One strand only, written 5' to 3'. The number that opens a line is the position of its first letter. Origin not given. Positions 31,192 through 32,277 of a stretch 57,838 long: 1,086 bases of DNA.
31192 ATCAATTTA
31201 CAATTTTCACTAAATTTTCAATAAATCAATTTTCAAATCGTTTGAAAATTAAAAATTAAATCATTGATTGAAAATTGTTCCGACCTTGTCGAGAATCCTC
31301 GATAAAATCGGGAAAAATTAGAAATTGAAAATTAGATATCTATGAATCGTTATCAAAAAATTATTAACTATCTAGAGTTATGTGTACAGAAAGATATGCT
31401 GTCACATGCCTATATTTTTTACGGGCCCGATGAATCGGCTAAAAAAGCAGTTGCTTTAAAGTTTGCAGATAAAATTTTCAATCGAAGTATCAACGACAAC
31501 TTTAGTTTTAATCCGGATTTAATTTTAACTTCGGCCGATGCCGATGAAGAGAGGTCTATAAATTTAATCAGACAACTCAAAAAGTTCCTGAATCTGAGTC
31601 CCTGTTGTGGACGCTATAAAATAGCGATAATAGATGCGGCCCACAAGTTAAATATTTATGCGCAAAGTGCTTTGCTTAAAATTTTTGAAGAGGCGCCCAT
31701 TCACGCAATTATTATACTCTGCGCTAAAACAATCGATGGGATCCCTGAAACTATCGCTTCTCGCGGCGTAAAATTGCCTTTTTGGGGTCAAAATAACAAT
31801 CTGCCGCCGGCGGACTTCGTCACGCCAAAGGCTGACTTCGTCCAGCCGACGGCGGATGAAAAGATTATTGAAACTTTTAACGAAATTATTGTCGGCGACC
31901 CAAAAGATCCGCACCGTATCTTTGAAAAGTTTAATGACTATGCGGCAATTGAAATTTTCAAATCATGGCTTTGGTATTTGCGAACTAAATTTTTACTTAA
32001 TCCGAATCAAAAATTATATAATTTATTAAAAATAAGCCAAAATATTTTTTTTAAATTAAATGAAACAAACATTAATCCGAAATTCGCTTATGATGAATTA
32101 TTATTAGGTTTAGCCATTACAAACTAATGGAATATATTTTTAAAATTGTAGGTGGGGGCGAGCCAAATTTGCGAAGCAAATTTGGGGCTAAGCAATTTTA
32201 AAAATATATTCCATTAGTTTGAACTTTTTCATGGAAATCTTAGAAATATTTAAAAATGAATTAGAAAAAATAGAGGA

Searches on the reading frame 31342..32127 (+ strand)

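Call 44: search_protein_families(library=pfam, proteins=[window:31342-32127:+], max_evalue=0.001)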
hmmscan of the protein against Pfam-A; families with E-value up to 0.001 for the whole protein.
window:31342-32127:+ (261 aa): 1 family
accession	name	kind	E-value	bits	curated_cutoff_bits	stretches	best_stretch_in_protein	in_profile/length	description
PF13177.12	DNA_pol3_delta2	-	7.7e-26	91.4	27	1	6-147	4-157/161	DNA polymerase III, delta subunit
